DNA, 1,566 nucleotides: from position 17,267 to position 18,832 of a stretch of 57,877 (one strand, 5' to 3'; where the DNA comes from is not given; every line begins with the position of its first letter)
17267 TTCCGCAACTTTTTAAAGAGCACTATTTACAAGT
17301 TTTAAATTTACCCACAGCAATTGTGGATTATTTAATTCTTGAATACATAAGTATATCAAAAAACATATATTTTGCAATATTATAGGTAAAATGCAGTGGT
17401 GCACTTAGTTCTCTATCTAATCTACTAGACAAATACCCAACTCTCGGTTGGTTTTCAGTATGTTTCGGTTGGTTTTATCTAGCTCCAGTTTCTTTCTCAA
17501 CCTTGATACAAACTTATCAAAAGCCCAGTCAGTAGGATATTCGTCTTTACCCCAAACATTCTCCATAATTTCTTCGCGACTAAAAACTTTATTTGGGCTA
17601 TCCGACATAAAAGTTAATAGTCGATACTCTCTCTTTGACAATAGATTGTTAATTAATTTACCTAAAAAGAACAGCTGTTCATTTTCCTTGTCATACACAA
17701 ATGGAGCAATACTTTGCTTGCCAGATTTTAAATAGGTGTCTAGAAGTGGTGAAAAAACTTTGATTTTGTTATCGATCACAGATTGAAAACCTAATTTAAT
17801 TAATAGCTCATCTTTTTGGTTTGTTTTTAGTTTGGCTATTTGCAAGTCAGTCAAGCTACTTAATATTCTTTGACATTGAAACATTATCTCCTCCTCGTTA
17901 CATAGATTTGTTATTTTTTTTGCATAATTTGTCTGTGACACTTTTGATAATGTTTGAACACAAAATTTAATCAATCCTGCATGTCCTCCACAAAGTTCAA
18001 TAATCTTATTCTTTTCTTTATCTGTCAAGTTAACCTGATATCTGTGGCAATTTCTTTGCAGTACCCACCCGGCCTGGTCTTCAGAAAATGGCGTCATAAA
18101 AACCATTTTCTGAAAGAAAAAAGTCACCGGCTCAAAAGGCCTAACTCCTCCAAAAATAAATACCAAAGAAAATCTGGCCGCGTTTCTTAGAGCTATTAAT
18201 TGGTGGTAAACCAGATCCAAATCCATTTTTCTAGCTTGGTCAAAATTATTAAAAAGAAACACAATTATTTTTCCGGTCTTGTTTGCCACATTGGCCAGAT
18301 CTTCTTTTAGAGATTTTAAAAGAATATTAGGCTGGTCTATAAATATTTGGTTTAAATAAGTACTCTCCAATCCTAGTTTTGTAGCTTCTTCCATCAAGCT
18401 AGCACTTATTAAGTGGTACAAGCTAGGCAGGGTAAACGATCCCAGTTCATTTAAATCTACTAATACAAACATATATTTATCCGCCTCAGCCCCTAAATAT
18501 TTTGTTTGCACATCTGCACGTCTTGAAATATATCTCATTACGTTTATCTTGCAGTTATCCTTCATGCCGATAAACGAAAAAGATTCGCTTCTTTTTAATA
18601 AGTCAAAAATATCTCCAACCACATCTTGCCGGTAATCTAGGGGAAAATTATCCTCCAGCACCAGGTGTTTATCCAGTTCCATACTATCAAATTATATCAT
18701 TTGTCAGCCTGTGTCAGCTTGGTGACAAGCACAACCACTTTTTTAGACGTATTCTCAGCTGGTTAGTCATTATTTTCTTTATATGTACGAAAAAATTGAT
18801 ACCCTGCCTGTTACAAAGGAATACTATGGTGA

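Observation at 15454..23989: Regulator-centred 8.5-kb locus built entirely of lineage-specific paralog families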

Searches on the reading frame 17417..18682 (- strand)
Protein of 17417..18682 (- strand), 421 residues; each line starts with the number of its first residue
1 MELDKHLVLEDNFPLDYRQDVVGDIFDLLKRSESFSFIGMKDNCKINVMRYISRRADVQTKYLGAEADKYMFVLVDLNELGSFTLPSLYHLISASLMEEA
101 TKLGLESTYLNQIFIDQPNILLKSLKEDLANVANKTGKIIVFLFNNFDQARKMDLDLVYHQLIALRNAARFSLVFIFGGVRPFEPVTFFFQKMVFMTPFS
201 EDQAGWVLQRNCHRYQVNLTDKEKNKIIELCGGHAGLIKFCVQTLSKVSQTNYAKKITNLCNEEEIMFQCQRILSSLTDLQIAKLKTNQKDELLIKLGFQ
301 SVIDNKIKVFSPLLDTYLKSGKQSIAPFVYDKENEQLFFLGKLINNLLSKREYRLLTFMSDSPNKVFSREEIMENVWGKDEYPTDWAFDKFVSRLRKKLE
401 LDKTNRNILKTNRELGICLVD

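Call 3: search_protein_families(library=pfam, proteins=[window:17417-18682:-], max_evalue=1)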
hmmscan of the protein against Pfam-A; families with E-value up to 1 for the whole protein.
window:17417-18682:- (421 aa): 4 families
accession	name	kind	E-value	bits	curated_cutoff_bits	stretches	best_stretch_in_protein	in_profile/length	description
PF00486.34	Trans_reg_C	-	3.2e-17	62.8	26.2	1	348-418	6-76/77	Transcriptional regulatory protein, C terminal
PF17027.11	Bromo_TP_like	-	0.019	15.6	21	1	292-360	9-79/119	Histone-fold protein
PF12309.13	KBP_C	-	0.023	14.5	29.5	1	238-353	193-310/361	KIF-1 binding protein C terminal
PF20936.3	GCIP_C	-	0.12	13.2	36.2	1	221-280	17-77/106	Grap2 and cyclin-D-interacting, C-terminal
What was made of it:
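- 17417..18682 (-): REG: a 421-aa regulator with an AAA+/STAND-class NTPase module, degenerate Walker motifs, a helical/winged-helix region and a C-terminal OmpR/PhoB winged helix. Trans_reg_C at residues 348-418, E 3e-17 (call 3).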

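Call 4: search_protein_families(library=ncbifam, proteins=[window:17417-18682:-], max_evalue=1)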
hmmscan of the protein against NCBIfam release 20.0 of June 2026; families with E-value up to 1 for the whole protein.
window:17417-18682:- (421 aa): 33 families (the best 25 are shown)
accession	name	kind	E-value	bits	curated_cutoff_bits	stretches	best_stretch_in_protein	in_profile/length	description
TIGR02154.1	PhoB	equivalog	2.5e-13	49.8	296.2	1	331-416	140-222/226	phosphate regulon transcriptional regulator PhoB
NF008296.0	PRK11083.1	equivalog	7.7e-13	48.4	273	1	321-419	129-225/228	two-component system response regulator CreB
NF053854.1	RespRegPhoBBctds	equivalog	2.5e-12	46.7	270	1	329-408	139-214/225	two-component system response regulator PhoB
NF041209.1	resp_regPieR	equivalog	2.6e-11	43.6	450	1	328-403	139-213/231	two component system response regulator PieR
NF040689.1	MtrAB_MtrA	equivalog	5.6e-10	38.9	300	1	348-416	147-215/219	MtrAB system response regulator MtrA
NF045944.1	ResRegRpaBCyano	equivalog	1.2e-09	37.9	330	1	329-417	137-225/229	response regulator transcription factor RpaB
NF007982.1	PRK10710.1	equivalog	2e-09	37.4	380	1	323-411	133-219/235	envelope stress response regulator BaeR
NF045914.1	RespRegNblR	equivalog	2.4e-09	37.1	300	1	348-419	155-225/228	response regulator transcription factor NblR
NF012227.0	AdeR_RR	equivalog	5.5e-09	35.8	340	1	348-416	167-233/239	efflux system response regulator transcription factor AdeR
NF040534.1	resp_reg_YycF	equivalog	7.5e-09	35.2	340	1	348-418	156-226/231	response regulator YycF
NF007546.0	PRK10161.1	equivalog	8.3e-09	35.3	471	1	350-414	157-220/229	phosphate response regulator transcription factor PhoB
NF033120.0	vanR_FM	exception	2.8e-08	33.7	460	1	339-416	151-226/231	vancomycin resistance response regulator transcription factor, VanR-F/VanR-M family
NF010430.0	PRK13856.1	equivalog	7.8e-07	29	344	1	349-417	157-225/241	two-component response regulator VirG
NF008378.0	PRK11173.1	equivalog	9.2e-07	28.4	334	1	348-412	161-225/238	two-component system response regulator ArcA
NF008034.0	PRK10766.1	equivalog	1.4e-06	28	275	1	335-401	149-213/231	two-component system response regulator TorR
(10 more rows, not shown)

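Call 10: search_protein_families(library=padloc, proteins=[window:17417-18682:-], max_evalue=1)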
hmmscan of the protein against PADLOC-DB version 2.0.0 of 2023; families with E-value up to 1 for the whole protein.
window:17417-18682:- (421 aa): 0 families

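Call 11: search_protein_families(library=phrogs, proteins=[window:17417-18682:-], max_evalue=1)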
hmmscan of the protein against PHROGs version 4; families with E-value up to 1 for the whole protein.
window:17417-18682:- (421 aa): 2 families
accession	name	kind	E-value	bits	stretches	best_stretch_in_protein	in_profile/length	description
phrog_731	-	unknown function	3.7e-15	56.9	1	323-419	130-224/227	-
phrog_25751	-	unknown function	0.096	14.2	0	146-184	51-89/112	-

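Call 20: find_homologous_proteins(query=window:17417-18682:-)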
Query window:17417-18682:- (421 aa): 13 proteins with E <= 0.001 among 4498 candidates.
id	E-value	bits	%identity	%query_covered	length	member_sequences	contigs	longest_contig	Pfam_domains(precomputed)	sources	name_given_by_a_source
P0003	2.1e-277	938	100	100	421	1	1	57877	PF00486.35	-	-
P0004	1.5e-125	438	50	93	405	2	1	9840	PF00486.35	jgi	jgi:hypothetical protein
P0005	7.9e-125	435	48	100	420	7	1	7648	PF00486.35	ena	-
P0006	2.6e-124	434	51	93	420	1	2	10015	PF00486.35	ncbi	-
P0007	6.1e-123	429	50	98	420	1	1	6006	PF00486.35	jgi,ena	-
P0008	5.3e-122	426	48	100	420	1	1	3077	PF00486.35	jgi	jgi:hypothetical protein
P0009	3.8e-121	423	48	100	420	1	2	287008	PF00486.35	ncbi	-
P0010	8.1e-119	416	49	95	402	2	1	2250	PF00486.35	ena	-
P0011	1.2e-118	415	50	97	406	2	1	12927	PF00486.35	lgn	-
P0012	1.0e-105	373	44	98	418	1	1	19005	PF00486.35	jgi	jgi:DNA-binding winged helix-turn-helix (wHTH) protein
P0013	2.4e-104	368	47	98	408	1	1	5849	PF00486.35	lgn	-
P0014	4.5e-97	344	42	98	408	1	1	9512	PF00486.35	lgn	-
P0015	6.4e-8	51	35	27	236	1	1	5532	PF00486.35,PF00072.31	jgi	jgi:DNA-binding response OmpR family regulator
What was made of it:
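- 17417..18682 (-): Eleven homologues at 42-51% identity (call 20).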

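Call 21: find_encoding_contigs(protein=P0009, flank=10000, max_places=3)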
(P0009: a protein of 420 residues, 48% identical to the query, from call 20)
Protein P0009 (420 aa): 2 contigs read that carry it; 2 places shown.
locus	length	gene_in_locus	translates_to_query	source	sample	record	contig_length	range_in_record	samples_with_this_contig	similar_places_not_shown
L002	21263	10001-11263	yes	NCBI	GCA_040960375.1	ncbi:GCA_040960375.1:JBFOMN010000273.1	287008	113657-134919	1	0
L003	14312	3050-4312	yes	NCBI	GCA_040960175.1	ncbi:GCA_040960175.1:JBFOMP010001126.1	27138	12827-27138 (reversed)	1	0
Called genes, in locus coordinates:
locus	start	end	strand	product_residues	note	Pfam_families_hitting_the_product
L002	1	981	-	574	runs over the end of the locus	PF07963:N_methyl (weak)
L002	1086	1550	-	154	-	PF07963:N_methyl (weak)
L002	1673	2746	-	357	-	PF00482:T2SSF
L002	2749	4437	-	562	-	PF05157:MshEN, PF00437:T2SSE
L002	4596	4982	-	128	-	PF00072:Response_reg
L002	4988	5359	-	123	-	PF00072:Response_reg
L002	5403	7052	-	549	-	PF00989:PAS, PF13426:PAS_9, PF00512:HisKA, PF02518:HATPase_c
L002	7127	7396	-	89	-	-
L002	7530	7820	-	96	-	-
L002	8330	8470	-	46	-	-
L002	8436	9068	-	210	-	-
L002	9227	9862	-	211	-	-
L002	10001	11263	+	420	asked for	PF00486:Trans_reg_C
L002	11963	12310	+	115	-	-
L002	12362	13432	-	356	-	PF00723:Glyco_hydro_15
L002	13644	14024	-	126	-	PF07883:Cupin_2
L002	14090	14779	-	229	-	-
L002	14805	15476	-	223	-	-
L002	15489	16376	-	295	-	-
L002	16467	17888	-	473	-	PF01406:tRNA-synt_1e, PF01921:tRNA-synt_1f (faint), PF09334:tRNA-synt_1g (faint)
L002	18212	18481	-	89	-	-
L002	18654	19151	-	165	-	-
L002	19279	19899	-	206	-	PF21176:RecR_HhH, PF01751:Toprim, PF13662:Toprim_4, PF21175:RecR_C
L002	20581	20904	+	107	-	-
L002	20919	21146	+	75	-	-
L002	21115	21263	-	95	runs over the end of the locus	PF02575:YbaB_DNA_bd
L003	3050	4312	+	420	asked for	PF00486:Trans_reg_C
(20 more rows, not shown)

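Call 22: find_encoding_contigs(protein=P0012, flank=10000, max_places=3)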
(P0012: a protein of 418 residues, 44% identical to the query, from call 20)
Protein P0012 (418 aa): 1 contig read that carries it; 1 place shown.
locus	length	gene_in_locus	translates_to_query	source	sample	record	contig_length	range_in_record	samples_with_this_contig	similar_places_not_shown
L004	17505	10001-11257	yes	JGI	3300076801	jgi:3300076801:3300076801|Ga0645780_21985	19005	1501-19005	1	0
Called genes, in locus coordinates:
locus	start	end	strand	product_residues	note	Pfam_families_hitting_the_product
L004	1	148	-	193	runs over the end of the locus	PF00300:His_Phos_1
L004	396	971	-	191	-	-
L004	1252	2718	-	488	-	PF19293:CdaA_N, PF02457:DAC, PF07949:YbbR (faint)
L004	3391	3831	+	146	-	PF02163:Peptidase_M50 (weak)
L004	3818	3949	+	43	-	-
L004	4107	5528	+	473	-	PF00496:SBP_bac_5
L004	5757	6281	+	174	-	-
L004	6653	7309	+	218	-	PF00697:PRAI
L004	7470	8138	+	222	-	-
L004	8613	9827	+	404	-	PF07690:MFS_1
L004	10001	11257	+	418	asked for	PF00486:Trans_reg_C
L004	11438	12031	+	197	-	-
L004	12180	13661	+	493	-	PF01435:Peptidase_M48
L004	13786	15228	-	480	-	-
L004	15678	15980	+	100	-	PF00702:Hydrolase, PF13419:HAD_2, PF13242:Hydrolase_like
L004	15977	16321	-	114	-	PF13248:Zn_ribbon_3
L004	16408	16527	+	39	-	-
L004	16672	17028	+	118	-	-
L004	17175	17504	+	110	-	?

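Call 25: find_encoding_contigs(protein=P0006, flank=10000, max_places=3)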
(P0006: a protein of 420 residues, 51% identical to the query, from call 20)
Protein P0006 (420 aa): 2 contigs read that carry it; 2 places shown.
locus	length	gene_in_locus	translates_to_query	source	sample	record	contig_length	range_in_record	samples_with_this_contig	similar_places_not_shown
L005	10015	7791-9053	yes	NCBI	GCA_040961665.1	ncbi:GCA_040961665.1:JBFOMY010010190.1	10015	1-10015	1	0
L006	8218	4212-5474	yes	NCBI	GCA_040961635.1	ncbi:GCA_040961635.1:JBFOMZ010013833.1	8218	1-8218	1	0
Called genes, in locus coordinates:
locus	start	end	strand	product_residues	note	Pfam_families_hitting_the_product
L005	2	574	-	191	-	?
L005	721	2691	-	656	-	PF00317:Ribonuc_red_lgN, PF02867:Ribonuc_red_lgC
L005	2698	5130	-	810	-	PF00317:Ribonuc_red_lgN, PF02867:Ribonuc_red_lgC, PF12637:TSCPD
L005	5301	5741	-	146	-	PF22811:Zn_ribbon_NrdR, PF03477:ATP-cone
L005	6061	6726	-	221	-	PF18915:DUF5667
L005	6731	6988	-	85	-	-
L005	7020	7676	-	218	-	-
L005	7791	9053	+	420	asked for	PF00486:Trans_reg_C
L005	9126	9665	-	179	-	PF18869:HEPN_RnaseLS (faint)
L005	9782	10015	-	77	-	?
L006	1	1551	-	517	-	?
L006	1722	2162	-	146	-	PF22811:Zn_ribbon_NrdR, PF03477:ATP-cone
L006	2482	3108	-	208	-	PF18915:DUF5667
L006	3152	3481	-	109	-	-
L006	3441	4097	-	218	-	-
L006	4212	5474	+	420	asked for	PF00486:Trans_reg_C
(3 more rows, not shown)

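Call 26: find_encoding_contigs(protein=P0011, flank=10000, max_places=3)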
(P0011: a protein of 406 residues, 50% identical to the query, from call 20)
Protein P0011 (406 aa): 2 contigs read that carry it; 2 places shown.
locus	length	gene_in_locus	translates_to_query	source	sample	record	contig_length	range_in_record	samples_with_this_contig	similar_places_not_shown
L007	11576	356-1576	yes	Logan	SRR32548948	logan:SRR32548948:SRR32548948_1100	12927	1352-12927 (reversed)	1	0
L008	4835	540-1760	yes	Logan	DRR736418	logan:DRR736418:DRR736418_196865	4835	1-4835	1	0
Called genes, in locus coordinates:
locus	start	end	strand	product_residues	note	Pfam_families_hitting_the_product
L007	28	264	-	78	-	-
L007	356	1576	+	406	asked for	PF00486:Trans_reg_C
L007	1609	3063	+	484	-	PF13231:PMT_2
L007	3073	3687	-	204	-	PF01661:Macro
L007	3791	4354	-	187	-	PF00293:NUDIX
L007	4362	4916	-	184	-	PF14066:DUF4256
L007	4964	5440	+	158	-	PF00293:NUDIX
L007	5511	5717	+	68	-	-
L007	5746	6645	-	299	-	-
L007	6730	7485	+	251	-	PF20703:nSTAND1 (weak), PF01637:ATPase_2 (weak)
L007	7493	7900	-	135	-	-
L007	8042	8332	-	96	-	PF14117:DUF4287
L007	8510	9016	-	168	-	PF06983:3-dmu-9_3-mt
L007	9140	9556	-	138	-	PF00293:NUDIX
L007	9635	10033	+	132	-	PF07883:Cupin_2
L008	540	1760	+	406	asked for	PF00486:Trans_reg_C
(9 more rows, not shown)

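Call 27: find_encoding_contigs(protein=P0004, flank=10000, max_places=3)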
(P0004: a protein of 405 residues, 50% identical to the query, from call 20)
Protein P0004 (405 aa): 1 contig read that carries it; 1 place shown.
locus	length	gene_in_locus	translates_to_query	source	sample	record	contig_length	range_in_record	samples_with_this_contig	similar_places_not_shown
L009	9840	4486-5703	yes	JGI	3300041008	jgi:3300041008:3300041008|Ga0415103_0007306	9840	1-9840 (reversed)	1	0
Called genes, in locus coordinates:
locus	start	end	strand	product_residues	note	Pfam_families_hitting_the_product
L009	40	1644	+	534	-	PF02781:G6PD_C, PF02826:2-Hacid_dh_C, PF03446:NAD_binding_2, PF03807:F420_oxidored (weak), PF00393:6PGD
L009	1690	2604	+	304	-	PF02558:ApbA, PF08546:ApbA_C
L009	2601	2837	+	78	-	-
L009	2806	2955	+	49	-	-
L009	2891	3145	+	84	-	-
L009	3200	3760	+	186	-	-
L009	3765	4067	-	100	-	-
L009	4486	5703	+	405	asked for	PF00486:Trans_reg_C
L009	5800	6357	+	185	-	-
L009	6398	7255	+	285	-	-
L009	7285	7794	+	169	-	PF01936:NYN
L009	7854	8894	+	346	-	PF01926:MMR_HSR1, PF02421:FeoB_N (weak), PF06071:YchF-GTPase_C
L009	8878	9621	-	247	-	PF00535:Glycos_transf_2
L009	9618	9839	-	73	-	?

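Call 47: search_solved_structures(query=A7, max_evalue=10)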
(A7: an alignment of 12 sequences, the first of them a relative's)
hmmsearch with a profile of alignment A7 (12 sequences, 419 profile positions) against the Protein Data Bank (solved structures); distinct sequences matched with E-value up to 10: 78 (the best 60 are shown).
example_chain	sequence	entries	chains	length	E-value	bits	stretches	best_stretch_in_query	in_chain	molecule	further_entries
3t72_A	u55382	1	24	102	1.4e-11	47.3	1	348-416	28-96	Phosphate regulon transcriptional regulatory protein phoB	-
1qqi_A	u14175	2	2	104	1.5e-11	47.2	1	348-416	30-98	PHOSPHATE REGULON TRANSCRIPTIONAL REGULATORY PROTEIN PHOB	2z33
1gxp_A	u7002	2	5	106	1.5e-11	47.1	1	348-416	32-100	PHOSPHATE REGULON TRANSCRIPTIONAL REGULATORY PROTEIN | PHOSPHATE REGULON TRANSCRIPTIONAL REGULATORY PROTEIN PHOB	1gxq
3rjp_A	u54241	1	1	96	2.3e-11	46.6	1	347-418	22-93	CovR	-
7e1d_B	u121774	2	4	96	3.7e-11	45.9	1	327-415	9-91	DNA-binding response regulator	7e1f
7e92_A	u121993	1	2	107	4.4e-11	45.6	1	326-415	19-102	DNA-binding response regulator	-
5x5l_A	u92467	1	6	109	7.2e-11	44.9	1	328-418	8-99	AdeR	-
6is4_A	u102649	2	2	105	9.5e-11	44.5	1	325-418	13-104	Response regulator ArlR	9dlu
5za3_A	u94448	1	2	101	1e-10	44.4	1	345-417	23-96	DNA-binding response regulator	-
6kyx_A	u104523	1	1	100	1.1e-10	44.3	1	326-418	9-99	DNA-binding response regulator ArlR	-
6iju_A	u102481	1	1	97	1.1e-10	44.3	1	328-418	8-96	DNA-binding response regulator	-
2d1v_A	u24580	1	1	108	1.5e-10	43.9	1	345-418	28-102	Transcriptional regulatory protein yycF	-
7cx5_A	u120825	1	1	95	1.6e-10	43.8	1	347-401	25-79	Transcriptional regulatory protein CssR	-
2zxj_A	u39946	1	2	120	2.3e-10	43.2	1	347-418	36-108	Transcriptional regulatory protein walR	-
7e1b_A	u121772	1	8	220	2.4e-10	43.2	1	326-415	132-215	DNA-binding response regulator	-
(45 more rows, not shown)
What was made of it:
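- PDB PhoB, E 1e-11 (call 47).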

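Call 48: search_protein_families(library=pfam, alignment_id=A7, max_evalue=1)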
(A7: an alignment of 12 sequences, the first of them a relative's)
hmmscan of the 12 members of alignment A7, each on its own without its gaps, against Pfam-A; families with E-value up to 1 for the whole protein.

A. member 1, P0003 (421 aa): 4 families
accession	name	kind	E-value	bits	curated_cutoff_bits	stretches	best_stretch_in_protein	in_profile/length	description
PF00486.34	Trans_reg_C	-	3.2e-17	62.8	26.2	1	348-418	6-76/77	Transcriptional regulatory protein, C terminal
PF17027.11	Bromo_TP_like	-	0.019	15.6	21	1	292-360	9-79/119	Histone-fold protein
PF12309.13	KBP_C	-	0.023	14.5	29.5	1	238-353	193-310/361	KIF-1 binding protein C terminal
PF20936.3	GCIP_C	-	0.12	13.2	36.2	1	221-280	17-77/106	Grap2 and cyclin-D-interacting, C-terminal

B. families by the number of members that match (of 12 scanned): 16 families
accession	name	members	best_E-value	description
PF00486.34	Trans_reg_C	12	9.2e-20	Transcriptional regulatory protein, C terminal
PF20702.3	nSTAND2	1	0.0053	Novel STAND NTPase 2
PF17027.11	Bromo_TP_like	1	0.019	Histone-fold protein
PF12309.13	KBP_C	1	0.023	KIF-1 binding protein C terminal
PF13401.12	AAA_22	1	0.041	AAA domain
PF22250.1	PFF1_C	1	0.066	Vacuolar membrane protease, C-terminal domain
PF15184.11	TOM6p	1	0.073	Mitochondrial import receptor subunit TOM6 homolog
PF25421.1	DUF7891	1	0.089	Domain of unknown function (DUF7891)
PF20901.3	Sf6_terminase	1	0.1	Bacteriophage Sf6, terminase small subunit-like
PF20936.3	GCIP_C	1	0.12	Grap2 and cyclin-D-interacting, C-terminal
PF22891.2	KH_PNO1_2nd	1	0.13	Eukaryotic type KH-domain (KH-domain type I) (327.11.2)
PF20376.4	DUF6671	1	0.13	Domain of unknown function (DUF6671)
PF13191.12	AAA_16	1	0.18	AAA ATPase domain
PF22707.2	S1CSD-TOTE-2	1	0.19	S1/CSD-like domain 2 of the TOTE conflict systems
PF17026.10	zf-RRPl_C4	1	0.19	Putative ribonucleoprotein zinc-finger pf C4 type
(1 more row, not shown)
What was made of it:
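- On OmpR/PhoB response regulators: All 12 family members match (call 48).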

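Call 58: find_encoding_contigs(protein=P0007, flank=10000, max_places=2)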
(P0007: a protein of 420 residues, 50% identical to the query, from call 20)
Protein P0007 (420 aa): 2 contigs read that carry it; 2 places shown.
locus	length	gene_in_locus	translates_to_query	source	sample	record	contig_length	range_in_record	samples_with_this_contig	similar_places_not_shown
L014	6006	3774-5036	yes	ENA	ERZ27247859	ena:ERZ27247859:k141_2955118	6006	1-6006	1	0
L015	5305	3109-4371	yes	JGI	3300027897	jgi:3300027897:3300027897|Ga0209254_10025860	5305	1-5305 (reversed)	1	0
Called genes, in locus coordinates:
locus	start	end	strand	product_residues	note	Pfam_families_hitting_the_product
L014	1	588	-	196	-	?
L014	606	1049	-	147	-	PF22811:Zn_ribbon_NrdR, PF03477:ATP-cone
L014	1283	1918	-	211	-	PF18915:DUF5667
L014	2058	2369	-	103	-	-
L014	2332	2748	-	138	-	-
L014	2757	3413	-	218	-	-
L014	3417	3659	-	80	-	-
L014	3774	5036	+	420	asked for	PF00486:Trans_reg_C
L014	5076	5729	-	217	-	PF02517:Rce1-like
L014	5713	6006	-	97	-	?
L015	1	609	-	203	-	?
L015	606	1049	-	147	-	PF22811:Zn_ribbon_NrdR, PF03477:ATP-cone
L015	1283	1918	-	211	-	PF18915:DUF5667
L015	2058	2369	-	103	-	-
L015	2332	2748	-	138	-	-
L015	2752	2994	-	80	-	-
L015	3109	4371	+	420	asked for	PF00486:Trans_reg_C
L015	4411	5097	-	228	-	PF02517:Rce1-like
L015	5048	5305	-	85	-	?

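Call 59: find_encoding_contigs(protein=P0005, flank=10000, max_places=2)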
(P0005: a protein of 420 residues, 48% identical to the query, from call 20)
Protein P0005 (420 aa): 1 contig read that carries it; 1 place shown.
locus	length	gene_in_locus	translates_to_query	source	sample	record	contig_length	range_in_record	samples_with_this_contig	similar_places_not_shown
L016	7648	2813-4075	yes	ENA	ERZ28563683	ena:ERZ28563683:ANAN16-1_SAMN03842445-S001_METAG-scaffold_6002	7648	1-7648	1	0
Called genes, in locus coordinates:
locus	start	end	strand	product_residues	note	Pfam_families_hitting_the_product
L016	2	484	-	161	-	?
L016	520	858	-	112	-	-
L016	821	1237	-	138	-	-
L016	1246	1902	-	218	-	-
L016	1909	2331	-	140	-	-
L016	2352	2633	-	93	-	-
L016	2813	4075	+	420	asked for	PF00486:Trans_reg_C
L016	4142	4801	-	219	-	PF02517:Rce1-like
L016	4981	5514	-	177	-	PF18869:HEPN_RnaseLS (weak)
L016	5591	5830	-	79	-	-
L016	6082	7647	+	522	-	?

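Call 60: find_encoding_contigs(protein=P0014, flank=10000, max_places=2)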
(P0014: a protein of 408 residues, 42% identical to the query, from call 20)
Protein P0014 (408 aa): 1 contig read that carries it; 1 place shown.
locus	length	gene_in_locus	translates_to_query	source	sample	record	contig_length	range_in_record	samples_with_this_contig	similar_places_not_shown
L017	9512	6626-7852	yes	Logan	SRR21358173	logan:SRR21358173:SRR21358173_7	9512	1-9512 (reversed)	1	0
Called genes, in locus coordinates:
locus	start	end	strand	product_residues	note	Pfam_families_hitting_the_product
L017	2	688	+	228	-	?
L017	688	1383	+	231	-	PF13189:Cytidylate_kin2, PF02224:Cytidylate_kin, PF13238:AAA_18 (faint)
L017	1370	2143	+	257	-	PF00557:Peptidase_M24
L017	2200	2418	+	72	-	PF01176:eIF-1a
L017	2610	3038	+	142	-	PF00416:Ribosomal_S13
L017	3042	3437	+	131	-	PF00411:Ribosomal_S11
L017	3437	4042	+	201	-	PF00163:Ribosomal_S4, PF01479:S4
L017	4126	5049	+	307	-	PF01193:RNA_pol_L, PF13656:RNA_pol_L_2 (faint), PF01000:RNA_pol_A_bac, PF03118:RNA_pol_A_CTD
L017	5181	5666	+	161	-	PF01196:Ribosomal_L17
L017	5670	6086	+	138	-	PF00572:Ribosomal_L13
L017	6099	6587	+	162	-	PF00380:Ribosomal_S9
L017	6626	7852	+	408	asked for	PF00486:Trans_reg_C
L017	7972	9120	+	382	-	PF00154:RecA_N, PF06745:ATPase (faint), PF08423:Rad51, PF27531:MT3502_N (weak), PF21096:RecA_C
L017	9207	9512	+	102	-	?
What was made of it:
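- In L017 REG sits between rpsI and recA with no cargo (call 60).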
